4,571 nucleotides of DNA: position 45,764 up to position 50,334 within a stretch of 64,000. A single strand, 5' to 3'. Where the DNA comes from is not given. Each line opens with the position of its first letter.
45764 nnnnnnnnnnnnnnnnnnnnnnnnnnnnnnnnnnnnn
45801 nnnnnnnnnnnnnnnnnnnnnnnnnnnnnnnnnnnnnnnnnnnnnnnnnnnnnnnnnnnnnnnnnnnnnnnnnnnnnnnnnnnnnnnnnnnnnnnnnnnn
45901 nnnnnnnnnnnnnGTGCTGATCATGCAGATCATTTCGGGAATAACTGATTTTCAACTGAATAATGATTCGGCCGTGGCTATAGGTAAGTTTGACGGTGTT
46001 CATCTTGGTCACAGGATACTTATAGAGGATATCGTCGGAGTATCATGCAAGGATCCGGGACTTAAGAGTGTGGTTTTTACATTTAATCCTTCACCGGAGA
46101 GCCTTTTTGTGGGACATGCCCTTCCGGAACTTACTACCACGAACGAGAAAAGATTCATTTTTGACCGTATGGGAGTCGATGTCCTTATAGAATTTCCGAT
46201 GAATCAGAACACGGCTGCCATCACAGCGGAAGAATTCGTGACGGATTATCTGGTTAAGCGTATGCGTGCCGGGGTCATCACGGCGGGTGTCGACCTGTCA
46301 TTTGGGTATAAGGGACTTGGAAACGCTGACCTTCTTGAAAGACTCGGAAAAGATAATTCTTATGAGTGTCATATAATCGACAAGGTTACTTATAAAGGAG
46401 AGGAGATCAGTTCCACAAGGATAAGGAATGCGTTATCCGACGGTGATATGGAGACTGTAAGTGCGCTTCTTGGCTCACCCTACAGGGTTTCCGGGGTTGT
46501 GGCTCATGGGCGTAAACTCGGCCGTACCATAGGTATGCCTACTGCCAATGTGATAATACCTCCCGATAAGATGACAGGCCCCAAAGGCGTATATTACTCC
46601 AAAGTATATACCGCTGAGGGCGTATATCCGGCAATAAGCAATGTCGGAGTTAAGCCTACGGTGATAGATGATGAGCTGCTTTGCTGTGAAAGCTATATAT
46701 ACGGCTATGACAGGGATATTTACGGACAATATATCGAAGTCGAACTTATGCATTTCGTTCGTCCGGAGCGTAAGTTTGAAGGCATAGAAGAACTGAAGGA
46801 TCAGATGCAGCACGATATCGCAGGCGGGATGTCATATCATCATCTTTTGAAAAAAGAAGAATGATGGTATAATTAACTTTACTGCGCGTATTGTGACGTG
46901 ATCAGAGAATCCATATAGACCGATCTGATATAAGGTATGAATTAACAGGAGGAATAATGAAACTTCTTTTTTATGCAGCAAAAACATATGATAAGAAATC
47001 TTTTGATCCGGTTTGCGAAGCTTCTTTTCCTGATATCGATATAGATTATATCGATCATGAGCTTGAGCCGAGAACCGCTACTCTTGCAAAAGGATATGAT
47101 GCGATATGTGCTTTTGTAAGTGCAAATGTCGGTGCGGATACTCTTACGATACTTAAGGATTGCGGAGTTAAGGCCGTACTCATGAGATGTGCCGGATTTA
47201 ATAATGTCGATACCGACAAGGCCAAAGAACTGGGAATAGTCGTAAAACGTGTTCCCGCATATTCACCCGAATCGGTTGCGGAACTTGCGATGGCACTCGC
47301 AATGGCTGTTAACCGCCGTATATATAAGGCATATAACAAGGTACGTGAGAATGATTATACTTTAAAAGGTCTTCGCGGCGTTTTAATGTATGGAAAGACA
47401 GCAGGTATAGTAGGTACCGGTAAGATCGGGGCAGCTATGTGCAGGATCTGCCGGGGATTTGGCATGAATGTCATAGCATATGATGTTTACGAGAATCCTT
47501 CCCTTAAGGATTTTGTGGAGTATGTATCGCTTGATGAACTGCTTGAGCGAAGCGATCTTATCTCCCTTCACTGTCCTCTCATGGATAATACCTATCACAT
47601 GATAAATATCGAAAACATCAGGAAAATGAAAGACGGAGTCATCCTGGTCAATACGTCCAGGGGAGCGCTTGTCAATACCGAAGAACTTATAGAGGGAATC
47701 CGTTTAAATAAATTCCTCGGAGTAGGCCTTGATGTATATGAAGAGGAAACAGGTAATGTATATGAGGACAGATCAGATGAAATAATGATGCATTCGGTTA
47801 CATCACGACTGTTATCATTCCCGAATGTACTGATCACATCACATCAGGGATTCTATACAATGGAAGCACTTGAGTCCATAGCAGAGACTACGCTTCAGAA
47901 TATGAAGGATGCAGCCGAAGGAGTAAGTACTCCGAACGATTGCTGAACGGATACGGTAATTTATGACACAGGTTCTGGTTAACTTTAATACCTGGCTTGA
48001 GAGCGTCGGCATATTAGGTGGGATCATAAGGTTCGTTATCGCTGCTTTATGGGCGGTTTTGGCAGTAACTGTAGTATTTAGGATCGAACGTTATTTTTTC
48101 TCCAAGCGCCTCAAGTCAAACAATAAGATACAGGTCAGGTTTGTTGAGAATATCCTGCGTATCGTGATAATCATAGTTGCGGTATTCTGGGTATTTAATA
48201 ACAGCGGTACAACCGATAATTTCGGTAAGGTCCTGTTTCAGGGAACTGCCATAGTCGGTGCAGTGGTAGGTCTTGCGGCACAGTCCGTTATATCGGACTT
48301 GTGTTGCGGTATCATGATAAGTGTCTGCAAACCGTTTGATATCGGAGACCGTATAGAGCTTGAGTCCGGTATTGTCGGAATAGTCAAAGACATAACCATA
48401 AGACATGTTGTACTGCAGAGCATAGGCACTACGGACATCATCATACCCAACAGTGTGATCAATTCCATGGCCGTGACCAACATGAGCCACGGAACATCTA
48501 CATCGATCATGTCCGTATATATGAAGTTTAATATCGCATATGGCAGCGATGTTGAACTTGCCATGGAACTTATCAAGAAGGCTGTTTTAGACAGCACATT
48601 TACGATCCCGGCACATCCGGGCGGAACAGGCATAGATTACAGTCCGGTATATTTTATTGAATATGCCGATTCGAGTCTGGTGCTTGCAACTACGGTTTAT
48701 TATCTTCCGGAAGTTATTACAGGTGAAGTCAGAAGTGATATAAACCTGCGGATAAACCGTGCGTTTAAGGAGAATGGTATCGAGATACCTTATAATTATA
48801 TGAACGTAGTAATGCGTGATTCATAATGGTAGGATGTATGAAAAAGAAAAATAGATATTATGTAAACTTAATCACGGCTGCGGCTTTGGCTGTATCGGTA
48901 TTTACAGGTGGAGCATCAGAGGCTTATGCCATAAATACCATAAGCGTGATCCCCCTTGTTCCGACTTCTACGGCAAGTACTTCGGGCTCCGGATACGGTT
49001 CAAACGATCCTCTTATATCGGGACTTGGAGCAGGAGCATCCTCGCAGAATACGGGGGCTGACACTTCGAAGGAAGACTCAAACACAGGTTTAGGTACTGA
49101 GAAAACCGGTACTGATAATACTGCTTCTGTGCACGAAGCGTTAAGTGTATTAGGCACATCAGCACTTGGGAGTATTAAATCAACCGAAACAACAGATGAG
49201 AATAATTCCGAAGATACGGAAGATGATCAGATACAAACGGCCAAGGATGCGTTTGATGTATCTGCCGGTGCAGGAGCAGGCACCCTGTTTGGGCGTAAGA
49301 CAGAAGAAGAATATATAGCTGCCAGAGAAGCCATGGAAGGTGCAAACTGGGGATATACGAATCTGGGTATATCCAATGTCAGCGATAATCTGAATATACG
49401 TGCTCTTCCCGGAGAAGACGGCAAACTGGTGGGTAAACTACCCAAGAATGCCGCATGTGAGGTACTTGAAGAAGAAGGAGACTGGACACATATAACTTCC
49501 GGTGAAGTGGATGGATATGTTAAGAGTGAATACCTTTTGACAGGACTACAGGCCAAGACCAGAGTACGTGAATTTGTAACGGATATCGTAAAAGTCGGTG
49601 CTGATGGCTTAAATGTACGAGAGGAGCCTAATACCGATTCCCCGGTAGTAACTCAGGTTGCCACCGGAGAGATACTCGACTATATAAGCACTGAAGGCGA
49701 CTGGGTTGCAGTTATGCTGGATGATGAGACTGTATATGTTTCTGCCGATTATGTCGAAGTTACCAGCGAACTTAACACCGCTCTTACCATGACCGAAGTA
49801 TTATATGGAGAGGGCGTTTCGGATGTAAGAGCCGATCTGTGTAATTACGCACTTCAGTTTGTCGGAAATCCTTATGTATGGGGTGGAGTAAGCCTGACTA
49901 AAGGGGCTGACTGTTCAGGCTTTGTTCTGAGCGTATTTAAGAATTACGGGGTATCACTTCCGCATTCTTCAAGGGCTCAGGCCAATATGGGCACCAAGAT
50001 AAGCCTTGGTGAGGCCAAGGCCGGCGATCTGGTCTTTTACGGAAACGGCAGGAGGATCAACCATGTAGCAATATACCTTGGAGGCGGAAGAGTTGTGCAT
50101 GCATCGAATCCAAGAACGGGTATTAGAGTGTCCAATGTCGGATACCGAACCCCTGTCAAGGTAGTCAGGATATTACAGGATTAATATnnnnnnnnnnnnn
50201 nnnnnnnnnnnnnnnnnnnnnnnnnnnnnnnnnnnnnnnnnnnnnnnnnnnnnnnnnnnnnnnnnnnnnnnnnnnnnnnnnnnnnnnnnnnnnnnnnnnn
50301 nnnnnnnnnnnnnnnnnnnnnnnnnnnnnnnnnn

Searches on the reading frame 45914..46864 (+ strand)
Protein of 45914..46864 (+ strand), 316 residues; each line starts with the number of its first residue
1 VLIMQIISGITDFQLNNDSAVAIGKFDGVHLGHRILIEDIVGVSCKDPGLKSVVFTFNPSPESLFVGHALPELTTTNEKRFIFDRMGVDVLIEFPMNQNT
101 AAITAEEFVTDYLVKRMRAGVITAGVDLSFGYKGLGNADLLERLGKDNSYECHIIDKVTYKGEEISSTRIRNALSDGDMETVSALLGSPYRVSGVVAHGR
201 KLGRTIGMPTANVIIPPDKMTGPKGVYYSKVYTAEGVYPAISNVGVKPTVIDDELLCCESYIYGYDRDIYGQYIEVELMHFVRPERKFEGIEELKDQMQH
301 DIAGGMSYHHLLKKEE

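Call 67: search_protein_families(library=pfam, proteins=[window:45914-46864:+], max_evalue=0.0001)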
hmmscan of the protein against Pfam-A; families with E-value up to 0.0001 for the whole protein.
window:45914-46864:+ (316 aa): 2 families
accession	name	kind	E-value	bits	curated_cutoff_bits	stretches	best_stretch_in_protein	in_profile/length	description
PF06574.18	FAD_syn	-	5.4e-40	137.2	27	1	15-169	4-158/158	FAD synthetase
PF01687.23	Flavokinase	-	4.1e-38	130.8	19.6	1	186-303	1-118/124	Riboflavin kinase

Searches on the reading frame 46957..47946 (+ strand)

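Call 69: search_protein_families(library=pfam, proteins=[window:46957-47946:+], max_evalue=0.0001)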
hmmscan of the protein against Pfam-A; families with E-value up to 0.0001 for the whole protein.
window:46957-47946:+ (329 aa): 2 families
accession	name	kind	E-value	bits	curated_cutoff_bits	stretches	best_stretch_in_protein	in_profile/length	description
PF02826.25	2-Hacid_dh_C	-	5.9e-51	172.8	25.1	1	112-298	1-178/178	D-isomer specific 2-hydroxyacid dehydrogenase, NAD binding domain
PF00389.36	2-Hacid_dh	-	9.9e-29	100.2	24.6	1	22-327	13-131/134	D-isomer specific 2-hydroxyacid dehydrogenase, catalytic domain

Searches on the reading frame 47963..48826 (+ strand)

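Call 69: search_protein_families(library=pfam, proteins=[window:47963-48826:+], max_evalue=0.0001)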
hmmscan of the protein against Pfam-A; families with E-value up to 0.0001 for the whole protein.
window:47963-48826:+ (287 aa): 2 families
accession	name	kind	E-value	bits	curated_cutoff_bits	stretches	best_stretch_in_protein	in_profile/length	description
PF00924.24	MS_channel_2nd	-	2.3e-14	53.7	20.2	1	109-176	2-68/68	Mechanosensitive ion channel, beta-domain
PF21082.3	MS_channel_3rd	-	1.9e-10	41.5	21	1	187-275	3-88/88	Mechanosensitive ion channel MscS, C-terminal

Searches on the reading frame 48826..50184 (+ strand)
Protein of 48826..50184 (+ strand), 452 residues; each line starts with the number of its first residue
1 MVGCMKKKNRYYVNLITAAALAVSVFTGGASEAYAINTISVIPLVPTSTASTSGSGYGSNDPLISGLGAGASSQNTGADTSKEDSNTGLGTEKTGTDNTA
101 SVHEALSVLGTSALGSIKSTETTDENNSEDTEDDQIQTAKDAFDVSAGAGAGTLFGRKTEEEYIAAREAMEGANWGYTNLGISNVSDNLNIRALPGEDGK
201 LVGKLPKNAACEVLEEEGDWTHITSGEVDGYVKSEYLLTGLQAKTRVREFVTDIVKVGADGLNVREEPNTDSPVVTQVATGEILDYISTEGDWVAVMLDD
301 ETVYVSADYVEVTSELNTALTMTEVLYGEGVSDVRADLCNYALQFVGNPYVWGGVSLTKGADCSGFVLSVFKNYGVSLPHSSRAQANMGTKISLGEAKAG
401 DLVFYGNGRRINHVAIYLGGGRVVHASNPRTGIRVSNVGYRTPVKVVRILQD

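Call 69: search_protein_families(library=pfam, proteins=[window:48826-50184:+], max_evalue=0.0001)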
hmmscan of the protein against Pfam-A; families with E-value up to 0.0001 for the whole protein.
window:48826-50184:+ (452 aa): 4 families
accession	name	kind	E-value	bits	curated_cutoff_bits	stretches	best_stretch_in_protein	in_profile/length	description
PF00877.26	NLPC_P60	-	1.7e-27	95.9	23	1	347-438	1-91/105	NlpC/P60 family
PF08239.17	SH3_3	-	3.4e-25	88.4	27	2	260-311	1-54/54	Bacterial SH3 domain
PF06347.19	SH3_4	-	2.4e-09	37.3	24.1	0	186-236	2-53/56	Bacterial SH3 domain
PF18348.7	SH3_16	-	8.3e-07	29.1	25.8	0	264-300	1-38/49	Bacterial dipeptidyl-peptidase Sh3 domain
